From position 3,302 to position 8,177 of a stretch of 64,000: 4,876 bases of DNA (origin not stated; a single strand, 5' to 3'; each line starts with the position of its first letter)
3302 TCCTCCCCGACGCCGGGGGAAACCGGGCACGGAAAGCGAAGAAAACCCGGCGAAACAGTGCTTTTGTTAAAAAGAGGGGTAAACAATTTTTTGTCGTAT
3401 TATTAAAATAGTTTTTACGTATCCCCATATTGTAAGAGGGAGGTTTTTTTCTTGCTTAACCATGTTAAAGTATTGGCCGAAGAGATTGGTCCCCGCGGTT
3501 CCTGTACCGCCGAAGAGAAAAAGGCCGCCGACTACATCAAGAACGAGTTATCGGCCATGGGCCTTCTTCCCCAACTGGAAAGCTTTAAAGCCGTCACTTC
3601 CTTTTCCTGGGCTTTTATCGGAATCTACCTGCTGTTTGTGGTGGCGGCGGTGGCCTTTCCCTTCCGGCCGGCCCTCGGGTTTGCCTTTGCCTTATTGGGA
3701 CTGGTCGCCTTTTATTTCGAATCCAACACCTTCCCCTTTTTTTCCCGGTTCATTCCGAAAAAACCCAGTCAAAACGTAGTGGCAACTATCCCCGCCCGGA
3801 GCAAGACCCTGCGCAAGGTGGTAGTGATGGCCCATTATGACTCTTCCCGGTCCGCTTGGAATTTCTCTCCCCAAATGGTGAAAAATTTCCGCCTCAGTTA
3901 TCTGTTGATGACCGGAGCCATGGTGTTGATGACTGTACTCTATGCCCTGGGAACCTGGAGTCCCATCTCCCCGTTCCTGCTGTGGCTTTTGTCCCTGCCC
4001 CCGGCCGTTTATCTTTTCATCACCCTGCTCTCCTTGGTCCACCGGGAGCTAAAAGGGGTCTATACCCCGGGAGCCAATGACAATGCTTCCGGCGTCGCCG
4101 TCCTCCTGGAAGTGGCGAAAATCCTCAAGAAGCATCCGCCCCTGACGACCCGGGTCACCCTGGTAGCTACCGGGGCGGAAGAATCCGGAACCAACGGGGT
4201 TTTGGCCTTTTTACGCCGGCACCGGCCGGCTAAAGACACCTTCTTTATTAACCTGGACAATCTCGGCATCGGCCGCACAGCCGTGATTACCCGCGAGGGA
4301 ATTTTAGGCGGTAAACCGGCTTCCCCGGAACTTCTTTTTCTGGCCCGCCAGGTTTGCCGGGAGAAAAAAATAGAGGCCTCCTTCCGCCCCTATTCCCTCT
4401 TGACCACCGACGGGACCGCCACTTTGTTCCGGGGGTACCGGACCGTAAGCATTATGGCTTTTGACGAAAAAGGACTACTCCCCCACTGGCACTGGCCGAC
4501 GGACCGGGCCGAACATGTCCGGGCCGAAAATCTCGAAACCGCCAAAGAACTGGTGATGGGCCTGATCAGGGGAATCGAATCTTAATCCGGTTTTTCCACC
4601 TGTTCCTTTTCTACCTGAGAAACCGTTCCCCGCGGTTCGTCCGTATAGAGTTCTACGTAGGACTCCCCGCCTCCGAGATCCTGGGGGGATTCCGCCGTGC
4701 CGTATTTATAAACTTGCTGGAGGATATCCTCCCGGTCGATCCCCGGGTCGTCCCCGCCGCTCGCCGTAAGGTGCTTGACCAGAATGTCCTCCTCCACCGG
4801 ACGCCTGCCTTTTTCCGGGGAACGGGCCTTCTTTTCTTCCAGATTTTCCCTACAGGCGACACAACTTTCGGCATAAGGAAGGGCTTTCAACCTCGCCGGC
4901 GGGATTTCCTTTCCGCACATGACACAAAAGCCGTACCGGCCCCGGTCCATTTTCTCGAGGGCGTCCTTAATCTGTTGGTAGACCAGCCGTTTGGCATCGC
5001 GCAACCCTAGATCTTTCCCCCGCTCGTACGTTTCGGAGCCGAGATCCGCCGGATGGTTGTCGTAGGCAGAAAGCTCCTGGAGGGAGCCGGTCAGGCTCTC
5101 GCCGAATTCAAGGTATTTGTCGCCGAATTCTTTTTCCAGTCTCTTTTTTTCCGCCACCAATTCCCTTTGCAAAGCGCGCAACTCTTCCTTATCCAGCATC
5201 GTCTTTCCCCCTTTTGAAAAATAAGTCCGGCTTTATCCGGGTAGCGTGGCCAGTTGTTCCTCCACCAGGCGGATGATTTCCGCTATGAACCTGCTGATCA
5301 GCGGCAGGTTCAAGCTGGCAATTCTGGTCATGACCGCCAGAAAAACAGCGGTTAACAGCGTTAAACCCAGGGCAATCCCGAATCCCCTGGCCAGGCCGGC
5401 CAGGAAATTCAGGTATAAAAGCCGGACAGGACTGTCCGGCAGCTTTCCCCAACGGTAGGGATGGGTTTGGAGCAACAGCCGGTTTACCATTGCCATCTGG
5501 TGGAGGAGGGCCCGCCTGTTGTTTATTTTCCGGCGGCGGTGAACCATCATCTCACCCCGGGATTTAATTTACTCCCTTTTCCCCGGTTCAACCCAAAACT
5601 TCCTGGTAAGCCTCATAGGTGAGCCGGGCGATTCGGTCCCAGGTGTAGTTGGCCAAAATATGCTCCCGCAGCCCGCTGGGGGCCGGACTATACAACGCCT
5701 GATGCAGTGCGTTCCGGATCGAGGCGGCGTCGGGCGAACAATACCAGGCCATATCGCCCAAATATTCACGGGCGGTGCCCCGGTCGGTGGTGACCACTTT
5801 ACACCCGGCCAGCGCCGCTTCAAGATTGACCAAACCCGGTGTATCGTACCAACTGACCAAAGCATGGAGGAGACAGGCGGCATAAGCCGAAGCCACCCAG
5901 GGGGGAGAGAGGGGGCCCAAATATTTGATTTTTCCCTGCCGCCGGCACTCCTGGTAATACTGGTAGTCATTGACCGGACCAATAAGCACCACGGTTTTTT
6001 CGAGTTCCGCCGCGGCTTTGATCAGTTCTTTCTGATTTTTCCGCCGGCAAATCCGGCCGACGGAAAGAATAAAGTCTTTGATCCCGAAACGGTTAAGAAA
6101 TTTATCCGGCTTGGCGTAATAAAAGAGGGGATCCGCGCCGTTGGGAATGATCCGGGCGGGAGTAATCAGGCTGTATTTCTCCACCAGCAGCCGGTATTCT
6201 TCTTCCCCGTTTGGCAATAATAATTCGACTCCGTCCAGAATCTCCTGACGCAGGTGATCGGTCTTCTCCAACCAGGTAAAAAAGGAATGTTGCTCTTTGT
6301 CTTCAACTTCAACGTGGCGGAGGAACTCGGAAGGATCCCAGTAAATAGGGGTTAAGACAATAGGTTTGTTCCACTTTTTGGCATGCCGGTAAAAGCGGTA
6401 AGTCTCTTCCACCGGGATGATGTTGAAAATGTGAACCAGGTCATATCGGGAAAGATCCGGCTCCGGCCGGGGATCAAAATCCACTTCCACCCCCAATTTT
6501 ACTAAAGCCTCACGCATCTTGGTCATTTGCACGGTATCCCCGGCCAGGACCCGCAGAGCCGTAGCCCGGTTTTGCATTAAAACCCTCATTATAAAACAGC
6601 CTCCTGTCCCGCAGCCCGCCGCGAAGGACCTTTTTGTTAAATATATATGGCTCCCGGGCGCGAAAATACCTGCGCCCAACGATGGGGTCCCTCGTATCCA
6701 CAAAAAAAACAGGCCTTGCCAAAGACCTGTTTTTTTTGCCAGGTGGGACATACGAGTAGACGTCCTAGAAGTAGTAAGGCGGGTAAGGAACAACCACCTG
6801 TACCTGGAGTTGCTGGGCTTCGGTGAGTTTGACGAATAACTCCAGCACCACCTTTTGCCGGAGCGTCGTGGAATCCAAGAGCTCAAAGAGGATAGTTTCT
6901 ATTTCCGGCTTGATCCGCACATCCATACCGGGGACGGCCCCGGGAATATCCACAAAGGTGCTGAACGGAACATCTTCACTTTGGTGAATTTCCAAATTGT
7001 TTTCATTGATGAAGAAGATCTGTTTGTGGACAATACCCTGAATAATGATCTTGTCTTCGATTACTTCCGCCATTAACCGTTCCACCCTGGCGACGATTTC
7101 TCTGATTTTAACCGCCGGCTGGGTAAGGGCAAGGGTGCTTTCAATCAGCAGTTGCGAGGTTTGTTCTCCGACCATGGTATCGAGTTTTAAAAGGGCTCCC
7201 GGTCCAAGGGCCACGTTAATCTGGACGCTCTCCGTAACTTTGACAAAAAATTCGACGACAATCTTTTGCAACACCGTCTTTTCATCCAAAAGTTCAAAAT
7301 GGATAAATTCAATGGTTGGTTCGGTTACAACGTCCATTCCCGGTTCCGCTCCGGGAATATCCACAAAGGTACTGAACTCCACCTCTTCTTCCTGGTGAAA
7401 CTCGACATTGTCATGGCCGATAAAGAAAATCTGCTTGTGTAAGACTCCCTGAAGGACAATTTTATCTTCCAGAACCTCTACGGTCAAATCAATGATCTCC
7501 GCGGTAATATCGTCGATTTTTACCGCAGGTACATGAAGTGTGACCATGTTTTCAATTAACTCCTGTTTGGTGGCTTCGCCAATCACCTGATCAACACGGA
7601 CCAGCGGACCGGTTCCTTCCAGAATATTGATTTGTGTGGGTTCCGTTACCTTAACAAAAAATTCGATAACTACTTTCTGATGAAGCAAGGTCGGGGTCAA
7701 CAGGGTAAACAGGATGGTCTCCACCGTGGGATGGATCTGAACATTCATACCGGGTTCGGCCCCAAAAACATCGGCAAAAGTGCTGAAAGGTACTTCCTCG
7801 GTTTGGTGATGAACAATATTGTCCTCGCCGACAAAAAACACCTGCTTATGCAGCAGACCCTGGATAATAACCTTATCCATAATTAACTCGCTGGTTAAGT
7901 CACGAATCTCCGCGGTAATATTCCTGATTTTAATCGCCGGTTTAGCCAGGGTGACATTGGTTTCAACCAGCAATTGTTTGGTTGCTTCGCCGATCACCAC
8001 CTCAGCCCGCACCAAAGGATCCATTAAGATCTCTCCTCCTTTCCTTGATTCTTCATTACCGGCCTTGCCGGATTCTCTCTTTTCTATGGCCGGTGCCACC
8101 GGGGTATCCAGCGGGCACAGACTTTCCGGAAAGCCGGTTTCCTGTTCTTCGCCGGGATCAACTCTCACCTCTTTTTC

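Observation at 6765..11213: Tandem pair of giant repeat proteins: seven ~130-aa DUF3794/SPOCS-like modules split over two adjacent genes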

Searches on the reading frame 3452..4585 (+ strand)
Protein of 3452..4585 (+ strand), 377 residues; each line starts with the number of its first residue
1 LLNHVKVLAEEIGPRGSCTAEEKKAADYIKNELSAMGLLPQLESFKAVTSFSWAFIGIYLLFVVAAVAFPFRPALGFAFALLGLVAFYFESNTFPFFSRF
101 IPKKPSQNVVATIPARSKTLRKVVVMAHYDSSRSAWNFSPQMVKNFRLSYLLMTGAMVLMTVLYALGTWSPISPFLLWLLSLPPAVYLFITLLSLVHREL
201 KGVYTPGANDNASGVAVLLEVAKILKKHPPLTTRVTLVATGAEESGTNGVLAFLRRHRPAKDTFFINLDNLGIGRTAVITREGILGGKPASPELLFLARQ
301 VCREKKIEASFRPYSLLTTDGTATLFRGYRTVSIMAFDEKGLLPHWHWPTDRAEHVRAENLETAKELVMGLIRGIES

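Call 26: search_protein_families(library=ncbifam, proteins=[window:3452-4585:+], max_evalue=0.001)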
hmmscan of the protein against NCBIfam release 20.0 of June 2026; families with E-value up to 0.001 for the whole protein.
window:3452-4585:+ (377 aa): 4 families
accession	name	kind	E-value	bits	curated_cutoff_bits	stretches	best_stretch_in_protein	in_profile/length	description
NF007568.0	PRK10199.1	equivalog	3e-12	46.5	298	1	197-275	130-210/346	aminopeptidase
NF003976.0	PRK05469.1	subfamily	5.2e-05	22.3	255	0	107-152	57-105/409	tripeptide aminopeptidase PepT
NF006399.0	PRK08651.1-2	equivalog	9.5e-05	21.6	381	1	203-262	101-159/405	succinyl-diaminopimelate desuccinylase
NF005914.0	PRK07907.1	subfamily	0.00038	19.4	300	0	203-259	118-174/456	hypothetical protein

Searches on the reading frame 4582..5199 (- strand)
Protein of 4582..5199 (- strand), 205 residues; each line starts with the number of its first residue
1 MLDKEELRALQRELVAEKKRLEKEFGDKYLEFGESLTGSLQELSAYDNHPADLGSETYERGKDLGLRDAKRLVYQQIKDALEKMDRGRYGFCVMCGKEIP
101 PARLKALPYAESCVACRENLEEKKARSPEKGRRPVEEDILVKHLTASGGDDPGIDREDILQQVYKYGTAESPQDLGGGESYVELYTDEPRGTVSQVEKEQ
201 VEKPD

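Call 26: search_protein_families(library=ncbifam, proteins=[window:4582-5199:-], max_evalue=0.001)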
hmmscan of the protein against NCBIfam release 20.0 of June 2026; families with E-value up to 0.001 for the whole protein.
window:4582-5199:- (205 aa): 6 families
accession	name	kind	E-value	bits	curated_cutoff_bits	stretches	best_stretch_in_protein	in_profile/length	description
TIGR02890.1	bacill_yteA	subfamily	1.9e-41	141.8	134.4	1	6-166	2-159/159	regulatory protein, yteA family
NF033459.1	DksA_like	equivalog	5.4e-16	58.9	105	1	6-123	2-112/113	RNA polymerase-binding protein DksA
TIGR02420.1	dksA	equivalog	1.4e-14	54.5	115.5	1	33-118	24-109/110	RNA polymerase-binding protein DksA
TIGR02419.1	C4_traR_proteo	subfamily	1e-09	38.8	59.7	1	89-121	32-64/64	phage/conjugal plasmid C-4 type zinc finger protein, TraR family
NF008045.0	PRK10778.1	equivalog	2.9e-09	37.3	289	1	39-121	61-143/151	RNA polymerase-binding protein DksA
NF008243.0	PRK11019.1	equivalog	1.1e-07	32.2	96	1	75-133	21-80/88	DksA/TraR family C4-type zinc finger protein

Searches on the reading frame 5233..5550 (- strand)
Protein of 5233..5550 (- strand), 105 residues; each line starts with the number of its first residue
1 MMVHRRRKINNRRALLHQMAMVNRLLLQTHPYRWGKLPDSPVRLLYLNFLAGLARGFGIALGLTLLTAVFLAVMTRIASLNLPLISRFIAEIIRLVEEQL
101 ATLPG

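Call 26: search_protein_families(library=ncbifam, proteins=[window:5233-5550:-], max_evalue=0.001)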
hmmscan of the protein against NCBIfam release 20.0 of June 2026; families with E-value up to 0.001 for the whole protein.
window:5233-5550:- (105 aa): 0 families

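Call 66: search_protein_families(library=pfam, proteins=[window:5233-5550:-], max_evalue=0.001)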
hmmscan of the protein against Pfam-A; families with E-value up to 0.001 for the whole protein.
window:5233-5550:- (105 aa): 1 family
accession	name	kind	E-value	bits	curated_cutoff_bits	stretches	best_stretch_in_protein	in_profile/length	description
PF18910.5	DUF5665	-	6.2e-19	68.3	27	1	40-97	1-56/56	Domain of unknown function (DUF5665)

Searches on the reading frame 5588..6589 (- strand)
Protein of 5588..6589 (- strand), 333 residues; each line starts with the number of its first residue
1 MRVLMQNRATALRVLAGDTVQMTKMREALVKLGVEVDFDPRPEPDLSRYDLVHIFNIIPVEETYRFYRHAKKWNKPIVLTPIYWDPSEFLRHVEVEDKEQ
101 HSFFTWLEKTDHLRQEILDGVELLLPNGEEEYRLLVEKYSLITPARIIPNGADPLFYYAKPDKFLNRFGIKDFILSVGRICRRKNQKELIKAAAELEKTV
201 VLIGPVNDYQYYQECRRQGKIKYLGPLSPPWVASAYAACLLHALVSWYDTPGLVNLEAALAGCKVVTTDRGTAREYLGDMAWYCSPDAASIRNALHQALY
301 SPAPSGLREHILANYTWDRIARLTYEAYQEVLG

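Call 26: search_protein_families(library=ncbifam, proteins=[window:5588-6589:-], max_evalue=0.001)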
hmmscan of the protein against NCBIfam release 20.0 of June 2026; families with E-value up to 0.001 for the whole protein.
window:5588-6589:- (333 aa): 11 families
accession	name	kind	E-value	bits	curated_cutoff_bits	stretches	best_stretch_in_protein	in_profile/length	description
TIGR04047.1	MSMEG_0565_glyc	hypoth_equivalog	3.7e-11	42.7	259.85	1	145-330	161-373/373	MSMEG_0565 family glycosyltransferase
NF053513.1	Gtran_IagA_BgsA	equivalog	6.2e-11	41.9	460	1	21-297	21-295/333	LTA glycolipid anchor biosynthesis glycosyltransferase, IagA/BgsA family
NF053787.1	GlcN_PG_synth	equivalog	3.4e-08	32.7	480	1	173-332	199-360/361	N-acetylglucosaminyl phosphatidylglycerol synthase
TIGR02149.1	glgA_Coryne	subfamily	6.7e-07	28.8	302.4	1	147-332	173-391/391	glycogen synthase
NF038295.1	EPS_HpsP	equivalog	7.1e-07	28.5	550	1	129-331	163-387/388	hormogonium polysaccharide biosynthesis glycosyltransferase HpsP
TIGR03449.1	mycothiol_MshA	equivalog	9.8e-07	28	462.5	1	114-271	158-336/406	D-inositol-3-phosphate glycosyltransferase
NF041010.1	glycosy_Agl16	equivalog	1.2e-06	27.6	575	1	143-270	156-285/352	glycosylation protein Agl16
NF050063.1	ProtGlycPglJ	equivalog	2.6e-06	26.9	500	1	169-280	193-308/363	N-acetylgalactosamine-N,N'-diacetylbacillosaminyl-diphospho-undecaprenol 4-alpha-N-acetylgalactosaminyltransferase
NF049987.1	DaglGlyslTfaseDgs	equivalog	5.1e-05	22.3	500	1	1-277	1-270/332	processive diacylglycerol alpha-glucosyltransferase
NF038255.1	exopoly_VpsD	equivalog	5.3e-05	22.2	300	1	144-274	178-318/381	VpsD family glycosyltransferase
NF047684.1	TeichurnBiosyTuaC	equivalog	7.4e-05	21.8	550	1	171-332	219-390/391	teichuronic acid biosynthesis protein TuaC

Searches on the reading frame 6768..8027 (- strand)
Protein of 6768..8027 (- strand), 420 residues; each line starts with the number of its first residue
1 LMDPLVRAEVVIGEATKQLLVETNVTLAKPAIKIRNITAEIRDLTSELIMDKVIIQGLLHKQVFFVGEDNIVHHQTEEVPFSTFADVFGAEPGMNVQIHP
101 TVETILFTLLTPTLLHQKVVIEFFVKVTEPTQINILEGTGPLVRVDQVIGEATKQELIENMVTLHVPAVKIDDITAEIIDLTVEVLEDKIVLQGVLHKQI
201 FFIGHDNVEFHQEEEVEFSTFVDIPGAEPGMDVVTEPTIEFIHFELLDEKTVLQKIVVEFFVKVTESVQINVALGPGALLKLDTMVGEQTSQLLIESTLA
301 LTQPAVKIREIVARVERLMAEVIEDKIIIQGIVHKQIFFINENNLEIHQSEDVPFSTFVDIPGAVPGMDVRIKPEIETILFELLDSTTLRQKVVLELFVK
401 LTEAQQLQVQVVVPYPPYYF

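Call 21: search_solved_structures(query=A1, max_evalue=1)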
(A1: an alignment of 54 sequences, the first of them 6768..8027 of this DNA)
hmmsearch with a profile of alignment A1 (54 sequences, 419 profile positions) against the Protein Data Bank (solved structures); distinct sequences matched with E-value up to 1: 1.
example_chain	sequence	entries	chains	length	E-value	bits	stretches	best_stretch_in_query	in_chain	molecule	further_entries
1wyy_A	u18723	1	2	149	0.095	14.6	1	252-330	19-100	E2 Glycoprotein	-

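Call 28: predict_structure(alignment_id=A1)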
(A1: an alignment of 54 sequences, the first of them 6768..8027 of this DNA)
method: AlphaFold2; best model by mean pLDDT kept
length: 420 residues; sequences in the alignment: 54
mean_pLDDT: 85.4   pTM: 0.43
mean pLDDT of the five models: 85.4, 84.0, 82.7, 80.9, 77.9
residues with pLDDT >= 90: 166; 70-90: 224; 50-70: 24; < 50: 6
segments of 3 or more residues with pLDDT < 50: 418-420
pLDDT, mean of each block of 10 residues (from residue 1): 60 83 92 87 88 91 87 87 87 82 90 93 82 74 78 91 93 90 88 93 90 93 87 87 92 93 83 74 76 90 90 87 85 90 89 89 81 87 93 89 76 52
secondary structure, 60 per line:
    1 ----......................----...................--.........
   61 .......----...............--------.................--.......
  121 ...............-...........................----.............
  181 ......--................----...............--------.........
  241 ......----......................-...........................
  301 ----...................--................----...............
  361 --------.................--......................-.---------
elements in order: E5-26 E31-49 E52-67 E72-86 E95-111 E114-135 E137-163 E168-186 E189-204 E209-223 E232-246 E251-272 E274-300 E305-323 E326-341 E346-360 E369-385 E388-409

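Call 35: fold_search(model_id=the predicted structure, library=pdb)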
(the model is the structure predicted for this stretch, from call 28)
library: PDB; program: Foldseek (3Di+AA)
matches with E <= 10: 570; with E <= 0.001: 0
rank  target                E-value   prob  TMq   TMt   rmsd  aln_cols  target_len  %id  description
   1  1se8                  2.5e-02  0.44  0.11  0.20  24.6       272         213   10  Structure of single-stranded DNA-binding protein (SSB) from D. radiodurans (released 2004-06-15)
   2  1bp1                  8.4e-02  0.08  0.10  0.09  26.3       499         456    6  CRYSTAL STRUCTURE OF BPI, THE HUMAN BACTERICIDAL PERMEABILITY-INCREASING PROTEIN (released 1997-09-04)
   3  3szd_A                1.2e-01  0.13  0.13  0.14  25.8       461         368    5  Crystal structure of Pseudomonas aeruginosa OccK2 (OpdF) (released 2012-02-08)
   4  9u5s_A                1.6e-01  0.06  0.10  0.10  29.5       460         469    8  The structure of the BfpBG complex in the T4bP system (released 2025-11-05)
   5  1oh2_Q                1.8e-01  0.04  0.09  0.09  27.9       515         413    8  Sucrose-Specific Porin, with Bound Sucrose Molecules (released 2003-05-29)
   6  7whn                  1.9e-01  0.04  0.09  0.04  47.3       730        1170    8  Opened spike of Bombyx mori cytoplasmic polyhedrosis virus (released 2022-02-02)
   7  4v3g_B                2.0e-01  0.11  0.13  0.15  28.4       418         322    9  Crystal structure of CymA from Klebsiella oxytoca (released 2015-06-03)
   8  3udg_B                2.1e-01  0.15  0.10  0.18  25.5       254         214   11  Structure of Deinococcus radiodurans SSB bound to ssDNA (released 2012-05-16)
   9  3szd_B                2.1e-01  0.08  0.12  0.14  27.0       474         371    6  Crystal structure of Pseudomonas aeruginosa OccK2 (OpdF) (released 2012-02-08)
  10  4m4d_B                2.1e-01  0.03  0.07  0.07  28.0       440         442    6  Crystal structure of lipopolysaccharide binding protein (released 2013-10-30)
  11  5cyx                  2.3e-01  0.02  0.07  0.08  35.8       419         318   10  Crystal Structure of Mouse Protocadherin-24 EC1-3 (released 2016-11-02)
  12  4fms_B                2.4e-01  0.08  0.13  0.14  26.2       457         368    6  Crystal structure of Pseudomonas aeruginosa OccK2 (OpdF) in complex with glucuronate (released 2013-03-13)
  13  5dl6                  2.4e-01  0.05  0.11  0.11  25.2       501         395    7  Crystal structure of Acinetobacter baumannii OccAB2 (released 2016-02-03)
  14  4d5b_A                2.7e-01  0.07  0.11  0.13  28.2       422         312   11  Crystal structure of CymA from Klebsiella oxytoca (released 2015-06-03)
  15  7ah9_5D               2.7e-01  0.03  0.09  0.08  33.5       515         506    7  Substrate-engaged type 3 secretion system needle complex from Salmonella enterica typhimurium - SpaR state 1 (released 2021-03-17)
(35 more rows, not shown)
